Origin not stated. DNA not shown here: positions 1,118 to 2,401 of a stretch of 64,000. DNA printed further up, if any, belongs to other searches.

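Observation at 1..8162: Radical-SAM-dense accessory cluster with UbiA-type prenyltransferase and GT-C glycosyltransferase (candidate novel lipid/lipid-linked glycan tailoring system)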

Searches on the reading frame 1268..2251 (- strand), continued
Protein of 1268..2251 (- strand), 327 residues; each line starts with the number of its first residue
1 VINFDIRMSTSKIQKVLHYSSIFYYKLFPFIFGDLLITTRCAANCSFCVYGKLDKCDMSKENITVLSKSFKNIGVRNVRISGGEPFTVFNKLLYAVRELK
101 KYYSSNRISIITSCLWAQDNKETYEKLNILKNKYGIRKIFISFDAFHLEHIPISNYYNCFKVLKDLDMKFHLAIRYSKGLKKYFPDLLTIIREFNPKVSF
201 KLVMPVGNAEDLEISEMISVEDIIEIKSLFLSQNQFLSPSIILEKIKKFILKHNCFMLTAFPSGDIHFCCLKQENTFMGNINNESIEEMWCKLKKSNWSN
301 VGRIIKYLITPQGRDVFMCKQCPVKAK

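Call 44: find_related_loci(query=A2, collection=genome_contigs, flank=10000)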
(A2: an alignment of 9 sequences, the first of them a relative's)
Query A2 (385 aa) in genome_contigs; peptide patterns used: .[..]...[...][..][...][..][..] (x = any residue, [..] = any of these).
600 stretches matched a pattern (row limit reached: there are more); 566 encode a relative of the query (tblastn E <= 1e-3); the best 80 are kept; 80 distinct loci.
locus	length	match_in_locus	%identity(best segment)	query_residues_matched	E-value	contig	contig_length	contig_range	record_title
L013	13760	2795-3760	33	4-332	1e-53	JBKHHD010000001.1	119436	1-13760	MAG: Candidatus Aenigmatarchaeota archaeon isolate D1M06_85 NODE_15_length_119436_cov_44.369347, whole genome shotgun se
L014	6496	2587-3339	31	36-280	8e-36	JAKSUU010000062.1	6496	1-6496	MAG: Coriobacteriales bacterium isolate Horse_feces341 MAG341_62, whole genome shotgun sequence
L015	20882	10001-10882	31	19-304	2e-35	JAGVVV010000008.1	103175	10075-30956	MAG: Candidatus Aenigmatarchaeota archaeon isolate RIFCSPLOWO2_01_FULL_39_12 rifcsplowo2_01_scaffold_187, whole genome s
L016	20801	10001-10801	29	24-294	3e-32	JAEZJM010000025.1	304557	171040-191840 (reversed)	MAG: Bacillota bacterium isolate OH_CDB_237 k127_1027696, whole genome shotgun sequence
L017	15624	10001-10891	31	38-332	1e-31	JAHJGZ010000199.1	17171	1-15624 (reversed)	MAG: Candidatus Omnitrophota bacterium isolate Modern_marine_glass_biofilm.mb.92 Modern_marine_glas.mb.92_k141_1020483,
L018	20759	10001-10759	32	7-269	6e-30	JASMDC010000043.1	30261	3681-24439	MAG: Candidatus Undinarchaeales archaeon isolate ETNP3_MAG_31 NODE_43_length_30261_cov_5.588358, whole genome shotgun se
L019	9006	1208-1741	37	41-217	2e-29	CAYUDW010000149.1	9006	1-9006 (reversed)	MAG TPA_asm: uncultured candidatus Brocadiaceae bacterium isolate SRP068000_co1_552 genome assembly, contig: NODE_15347_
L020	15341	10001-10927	27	41-373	2e-29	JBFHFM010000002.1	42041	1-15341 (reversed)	MAG: Trichloromonas sp. isolate Mix_sand07.2021.05.G.127 k141_215757_length_42041_cov_51.7547, whole genome shotgun sequ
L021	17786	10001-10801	29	35-296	6e-29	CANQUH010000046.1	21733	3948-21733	MAG: uncultured Lachnospiraceae bacterium isolate Lapin-023__bin50 genome assembly, contig: Lapin-023__NODE_3222_length_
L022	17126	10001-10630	31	32-247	2e-28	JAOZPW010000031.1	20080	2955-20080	MAG: Thermoanaerobaculales bacterium isolate GMC4.metabat2.271 GMC4_2559_length_20080_cov_8.271610, whole genome shotgun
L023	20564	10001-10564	36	36-223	4e-28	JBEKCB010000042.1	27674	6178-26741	MAG: Candidatus Brocadiia bacterium isolate SPRUCE 14 SPRUCE_14_42, whole genome shotgun sequence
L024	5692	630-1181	35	35-217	2e-27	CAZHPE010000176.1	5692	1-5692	MAG TPA_asm: uncultured candidatus Brocadiaceae bacterium isolate SRP308112_co1_111 genome assembly, contig: NODE_28628_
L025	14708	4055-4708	30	45-255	3e-27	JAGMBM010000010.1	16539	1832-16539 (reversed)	MAG: Hadesarchaea archaeon isolate RS_16_21 ZL425.bin.21.fa_10, whole genome shotgun sequence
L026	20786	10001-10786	32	35-288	4e-27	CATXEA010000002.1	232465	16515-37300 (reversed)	MAG TPA_asm: uncultured Blautia sp. isolate ERR9578285_bin.21_MetaWRAP_v1.3_MAG genome assembly, contig: ERZ18533953.17,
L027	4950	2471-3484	27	35-358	9e-27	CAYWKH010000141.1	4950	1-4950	MAG TPA_asm: uncultured Synergistaceae bacterium isolate binchicken_co39_509 genome assembly, contig: NODE_35447_length_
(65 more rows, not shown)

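Call 49: search_solved_structures(query=A2, max_evalue=0.001, show_alignments=1)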
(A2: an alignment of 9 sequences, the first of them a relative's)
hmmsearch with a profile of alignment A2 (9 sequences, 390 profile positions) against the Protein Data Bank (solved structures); distinct sequences matched with E-value up to 0.001: 25.
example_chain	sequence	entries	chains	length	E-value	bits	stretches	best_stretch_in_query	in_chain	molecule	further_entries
7tol_A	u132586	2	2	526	1.2e-49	172.6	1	46-274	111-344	glycerol dibiphytanyl glycerol tetraether - macrocyclic archaeol synthase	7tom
2fb2_A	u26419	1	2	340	5.9e-23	84.7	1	38-261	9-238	Molybdenum cofactor biosynthesis protein A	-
1tv7_A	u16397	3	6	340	1.3e-22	83.5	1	39-261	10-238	Molybdenum cofactor biosynthesis protein A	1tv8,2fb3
6efn_A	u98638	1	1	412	5e-12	48.7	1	45-213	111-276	Sporulation killing factor maturation protein SkfB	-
5wgg_A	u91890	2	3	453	1.7e-09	40.3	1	39-155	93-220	Radical SAM domain protein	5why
6c8v_A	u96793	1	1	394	1.2e-08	37.5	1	48-208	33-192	Coenzyme PQQ synthesis protein E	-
9dfu_A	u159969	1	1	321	8.4e-08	34.8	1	44-200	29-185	Radical SAM core domain-containing protein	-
9dfn_A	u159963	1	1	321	1.7e-07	33.8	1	47-200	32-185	Radical SAM core domain-containing protein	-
8wm2_A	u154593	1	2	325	3.3e-07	32.8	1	35-150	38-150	Fe-S radical SAM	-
9dgw_A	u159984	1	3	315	4e-06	29.3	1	47-196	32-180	Radical SAM core domain-containing protein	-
6b4c_A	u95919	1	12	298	4.8e-06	29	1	49-196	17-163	Viperin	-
9dfw_A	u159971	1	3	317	5.2e-06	28.9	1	47-196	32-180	Radical SAM core domain-containing protein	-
7n7i_A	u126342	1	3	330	6.1e-06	28.7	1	49-196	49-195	Viperin-like enzyme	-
2z2u_A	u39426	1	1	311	1.2e-05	27.8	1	93-247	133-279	UPF0026 protein MJ0257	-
6djt_A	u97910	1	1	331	1.3e-05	27.6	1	93-247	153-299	S-adenosyl-L-methionine-dependent tRNA 4-demethylwyosine synthase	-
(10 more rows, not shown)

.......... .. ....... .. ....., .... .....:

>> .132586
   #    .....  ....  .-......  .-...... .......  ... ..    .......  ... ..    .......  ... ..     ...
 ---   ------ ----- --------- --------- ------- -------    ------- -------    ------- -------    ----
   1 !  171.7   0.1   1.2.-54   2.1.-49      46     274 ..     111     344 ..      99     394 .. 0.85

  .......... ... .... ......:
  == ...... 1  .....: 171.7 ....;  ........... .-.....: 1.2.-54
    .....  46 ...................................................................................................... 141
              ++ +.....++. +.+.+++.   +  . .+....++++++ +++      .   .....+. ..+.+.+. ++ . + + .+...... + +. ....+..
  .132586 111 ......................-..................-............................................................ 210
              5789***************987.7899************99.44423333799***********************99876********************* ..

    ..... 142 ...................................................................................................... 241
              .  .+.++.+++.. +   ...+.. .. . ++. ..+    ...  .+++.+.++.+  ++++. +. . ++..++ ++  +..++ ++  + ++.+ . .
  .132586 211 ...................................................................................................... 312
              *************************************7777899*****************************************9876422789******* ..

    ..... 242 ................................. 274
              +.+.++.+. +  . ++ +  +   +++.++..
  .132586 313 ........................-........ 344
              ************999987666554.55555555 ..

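Call 65: search_solved_structures(query=L001:5204-6403:+, max_evalue=1, show_alignments=1)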
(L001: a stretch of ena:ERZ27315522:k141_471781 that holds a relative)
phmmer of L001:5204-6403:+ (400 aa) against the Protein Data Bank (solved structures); distinct sequences matched with E-value up to 1: 1.
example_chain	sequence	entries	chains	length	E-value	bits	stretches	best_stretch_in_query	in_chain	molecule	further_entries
5d88_A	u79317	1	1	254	2e-11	46.7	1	52-199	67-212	Predicted protease of the collagenase family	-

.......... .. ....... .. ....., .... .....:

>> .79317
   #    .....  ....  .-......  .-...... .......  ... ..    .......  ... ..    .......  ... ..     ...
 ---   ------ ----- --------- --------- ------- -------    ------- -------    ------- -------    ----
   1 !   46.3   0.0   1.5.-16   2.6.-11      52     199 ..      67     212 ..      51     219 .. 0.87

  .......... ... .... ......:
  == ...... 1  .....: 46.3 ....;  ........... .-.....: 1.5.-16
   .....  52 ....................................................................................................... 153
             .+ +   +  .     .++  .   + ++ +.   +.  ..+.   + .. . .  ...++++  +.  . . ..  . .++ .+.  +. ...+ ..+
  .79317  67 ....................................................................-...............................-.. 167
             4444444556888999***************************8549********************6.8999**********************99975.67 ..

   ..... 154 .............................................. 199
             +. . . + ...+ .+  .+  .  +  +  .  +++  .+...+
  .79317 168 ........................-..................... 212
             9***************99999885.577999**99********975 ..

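Call 72: predict_structure(alignment_id=A2)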
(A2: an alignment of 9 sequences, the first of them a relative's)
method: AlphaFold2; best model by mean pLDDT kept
length: 385 residues; sequences in the alignment: 9
mean_pLDDT: 77.7   pTM: 0.81
mean pLDDT of the five models: 77.7, 77.2, 76.8, 75.0, 74.3
residues with pLDDT >= 90: 137; 70-90: 146; 50-70: 48; < 50: 54
segments of 3 or more residues with pLDDT < 50: 1-17, 54-59, 221-224, 358-373, 375-379, 381-385
pLDDT, mean of each block of 10 residues (from residue 1): 32 46 65 75 78 50 62 91 86 84 96 90 92 94 90 79 90 93 90 91 91 83 58 90 93 92 83 73 88 93 94 89 80 64 74 62 43 46 45
secondary structure, 60 per line:
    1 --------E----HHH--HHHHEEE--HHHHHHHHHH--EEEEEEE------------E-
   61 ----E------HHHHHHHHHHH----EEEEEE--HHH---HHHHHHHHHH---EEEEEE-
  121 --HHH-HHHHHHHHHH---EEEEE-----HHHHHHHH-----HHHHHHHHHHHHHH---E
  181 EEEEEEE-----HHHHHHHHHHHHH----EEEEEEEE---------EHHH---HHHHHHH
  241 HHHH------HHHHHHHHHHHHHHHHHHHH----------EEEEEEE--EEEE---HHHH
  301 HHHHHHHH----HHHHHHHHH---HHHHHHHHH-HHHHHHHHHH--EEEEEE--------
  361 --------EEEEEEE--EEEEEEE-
elements in order: H19-22 E23-25 H28-37 E40-46 H72-82 E87-92 H101-110 E114-119 H127-136 E140-144 H150-157 H163-176 E180-187 H193-205 E210-217 H234-244 H251-270 E281-287 E290-293 H297-308 H313-321 H325-333 H335-344 E347-352 E369-375 E378-384

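Call 76: fold_search(model_id=the predicted structure, library=pdb)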
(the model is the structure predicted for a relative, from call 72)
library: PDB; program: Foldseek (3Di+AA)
matches with E <= 10: 1657; with E <= 0.001: 140
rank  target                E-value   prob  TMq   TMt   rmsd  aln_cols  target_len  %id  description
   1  7tom                  3.6e-18  1.00  0.69  0.54   3.8       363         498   22  X-ray crystal structure of glycerol dibiphytanyl glycerol tetraether - macrocyclic archaeol synthase (GDGT-MAS) from Met (released 2022-08-31)
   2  7tol                  4.5e-18  1.00  0.69  0.55   3.8       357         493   24  X-ray crystal structure of glycerol dibiphytanyl glycerol tetraether - macrocyclic archaeol synthase (GDGT-MAS) from Met (released 2022-08-31)
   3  1tv7_B                3.7e-11  1.00  0.44  0.51   4.6       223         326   22  Structure of the S-adenosylmethionine dependent Enzyme MoaA (released 2004-08-31)
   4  2fb2_B                5.1e-11  1.00  0.44  0.52   4.3       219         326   22  Structure of the MoaA Arg17/266/268/Ala triple mutant (released 2006-05-09)
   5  2fb2_A                8.1e-11  1.00  0.44  0.51   3.6       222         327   22  Structure of the MoaA Arg17/266/268/Ala triple mutant (released 2006-05-09)
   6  1tv7_A                2.8e-10  1.00  0.44  0.51   3.5       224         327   20  Structure of the S-adenosylmethionine dependent Enzyme MoaA (released 2004-08-31)
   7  7jmb_A                1.3e-09  1.00  0.45  0.64   4.8       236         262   16  Crystal structure of Nitrogenase iron-molybdenum cofactor biosynthesis enzyme NifB from Methanothermobacter thermautot (released 2020-10-28)
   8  6y1x_A                2.3e-09  1.00  0.43  0.62   6.4       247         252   16  X-ray structure of the radical SAM protein NifB, a key nitrogenase maturating enzyme (released 2020-06-17)
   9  7vob                  3.7e-09  1.00  0.42  0.48   4.2       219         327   18  The crystal structure of a Radical SAM Enzyme BlsE involved in the Biosynthesis of Blasticidin S (released 2022-05-04)
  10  6q2p_B                4.4e-09  1.00  0.44  0.56   3.9       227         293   18  Crystal structure of mouse viperin bound to cytidine triphosphate and S-adenosylhomocysteine (released 2020-01-22)
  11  7bi7_A                5.0e-09  1.00  0.46  0.62   8.1       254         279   14  An Unexpected P-Cluster like Intermediate En Route to the Nitrogenase FeMo-co (released 2021-03-10)
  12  7bi7_B                6.0e-09  1.00  0.46  0.63   8.0       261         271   13  An Unexpected P-Cluster like Intermediate En Route to the Nitrogenase FeMo-co (released 2021-03-10)
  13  6q2p_A                8.0e-09  1.00  0.40  0.52   4.3       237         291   18  Crystal structure of mouse viperin bound to cytidine triphosphate and S-adenosylhomocysteine (released 2020-01-22)
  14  9dfu                  1.1e-08  1.00  0.41  0.54   4.1       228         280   18  X-ray crystal structure of the second Viperin-like enzyme from T. virens variant F40H with bound CTP and SAM (released 2025-02-19)
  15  5v1q_A                1.2e-08  1.00  0.45  0.41   3.3       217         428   19  Crystal structure of Streptococcus suis SuiB (released 2017-08-30)
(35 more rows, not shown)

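Call 79: find_related_loci(query=A5, collection=metagenome_contigs, flank=10000)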
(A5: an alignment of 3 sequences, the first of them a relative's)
Query A5 (400 aa) in metagenome_contigs; peptide patterns used: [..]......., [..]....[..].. (x = any residue, [..] = any of these).
257 stretches matched a pattern; 106 encode a relative of the query (tblastn E <= 1e-3); the best 80 are kept; 80 distinct loci.
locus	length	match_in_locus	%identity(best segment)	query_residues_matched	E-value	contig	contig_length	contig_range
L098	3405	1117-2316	100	1-400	0e+0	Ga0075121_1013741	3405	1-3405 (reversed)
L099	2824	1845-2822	100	1-326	0e+0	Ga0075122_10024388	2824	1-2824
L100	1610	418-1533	81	1-372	0e+0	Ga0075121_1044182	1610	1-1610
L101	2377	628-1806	51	1-399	1e-138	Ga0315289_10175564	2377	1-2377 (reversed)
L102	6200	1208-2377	48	1-397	1e-127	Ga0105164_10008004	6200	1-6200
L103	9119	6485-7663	47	1-397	7e-123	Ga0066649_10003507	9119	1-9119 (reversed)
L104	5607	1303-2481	47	1-397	1e-122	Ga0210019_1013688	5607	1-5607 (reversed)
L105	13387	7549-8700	47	1-384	2e-115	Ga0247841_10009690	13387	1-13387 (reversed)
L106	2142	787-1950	44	1-397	7e-122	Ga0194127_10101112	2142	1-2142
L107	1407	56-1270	42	1-397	2e-122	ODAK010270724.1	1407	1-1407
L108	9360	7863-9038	46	1-397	4e-112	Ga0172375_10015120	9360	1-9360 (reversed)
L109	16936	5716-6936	42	1-399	3e-110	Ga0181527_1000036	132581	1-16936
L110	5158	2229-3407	44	1-397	2e-110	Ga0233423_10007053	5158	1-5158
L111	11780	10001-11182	41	1-397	9e-110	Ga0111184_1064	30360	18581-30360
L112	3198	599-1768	44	1-397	3e-112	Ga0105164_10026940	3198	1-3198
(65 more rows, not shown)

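Call 96: search_protein_families(library=pfam, proteins=[L017:1170-1943:+, L017:2297-3388:+, L017:3385-4065:+, L017:4185-5444:+, L017:5497-6549:+, L017:6500-7708:+, L017:7687-8862:+, L017:8912-9730:+, L017:9803-11143:+, L017:11101-12528:+], max_evalue=0.0001)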
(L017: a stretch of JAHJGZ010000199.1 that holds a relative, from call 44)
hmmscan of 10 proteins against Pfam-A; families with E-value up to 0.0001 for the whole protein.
L017:1170-1943:+ (257 aa): 0 families

L017:2297-3388:+ (363 aa): 1 family
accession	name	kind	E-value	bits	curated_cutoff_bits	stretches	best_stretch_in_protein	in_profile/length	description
PF04055.27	Radical_SAM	-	8.2e-12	46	29.5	1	123-266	3-139/166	Radical SAM superfamily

L017:3385-4065:+ (226 aa): 2 families
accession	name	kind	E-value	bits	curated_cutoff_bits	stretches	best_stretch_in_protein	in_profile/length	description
PF13649.12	Methyltransf_25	-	3.1e-12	47.4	27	1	48-136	2-97/97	Methyltransferase domain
PF08241.18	Methyltransf_11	-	1.1e-11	45.6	21.2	1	48-140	1-95/95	Methyltransferase domain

L017:4185-5444:+ (419 aa): 2 families
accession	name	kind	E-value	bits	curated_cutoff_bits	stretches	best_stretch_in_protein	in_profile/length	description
PF02310.24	B12-binding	-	1.8e-23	83.1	32.1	1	3-110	13-119/121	B12 binding domain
PF04055.27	Radical_SAM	-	1.3e-22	81.2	29.5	1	177-339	1-165/166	Radical SAM superfamily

L017:5497-6549:+ (350 aa): 2 families
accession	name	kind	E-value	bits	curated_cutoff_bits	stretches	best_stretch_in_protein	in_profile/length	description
PF04055.27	Radical_SAM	-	5.7e-15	56.3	29.5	1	36-141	1-114/166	Radical SAM superfamily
PF13353.11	Fer4_12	-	5e-06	27.3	22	1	40-120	13-93/137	4Fe-4S single cluster domain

L017:6500-7708:+ (402 aa): 2 families
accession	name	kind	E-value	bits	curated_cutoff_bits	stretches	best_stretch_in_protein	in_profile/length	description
PF04055.27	Radical_SAM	-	2.7e-15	57.4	29.5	1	107-232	35-162/166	Radical SAM superfamily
PF13186.11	SPASM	-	1.6e-05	25.5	21.5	1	294-355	1-67/67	Iron-sulfur cluster-binding domain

L017:7687-8862:+ (391 aa): 1 family
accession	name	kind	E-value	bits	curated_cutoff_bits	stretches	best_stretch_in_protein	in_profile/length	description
PF04055.27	Radical_SAM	-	3.8e-20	73.1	29.5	1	71-223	3-165/166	Radical SAM superfamily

L017:8912-9730:+ (272 aa): 1 family
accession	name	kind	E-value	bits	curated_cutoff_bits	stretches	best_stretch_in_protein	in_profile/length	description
PF01040.23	UbiA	-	1.1e-10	41.7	34.2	1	76-233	71-228/250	UbiA prenyltransferase family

L017:9803-11143:+ (446 aa): 2 families
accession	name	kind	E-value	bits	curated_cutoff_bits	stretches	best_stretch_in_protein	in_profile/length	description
PF04055.27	Radical_SAM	-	1.9e-24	87.1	29.5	1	72-227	1-166/166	Radical SAM superfamily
PF23545.1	Zn_ribbon_HMPTM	-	3e-15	55.9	27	1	1-42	1-42/45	HMPTM N-terminal zinc ribbon domain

L017:11101-12528:+ (475 aa): 2 families
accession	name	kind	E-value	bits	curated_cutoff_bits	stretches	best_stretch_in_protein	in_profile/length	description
PF04055.27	Radical_SAM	-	1.2e-20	74.8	29.5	1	104-256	3-165/166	Radical SAM superfamily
PF23545.1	Zn_ribbon_HMPTM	-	5.3e-09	35.9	27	1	34-73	2-41/45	HMPTM N-terminal zinc ribbon domain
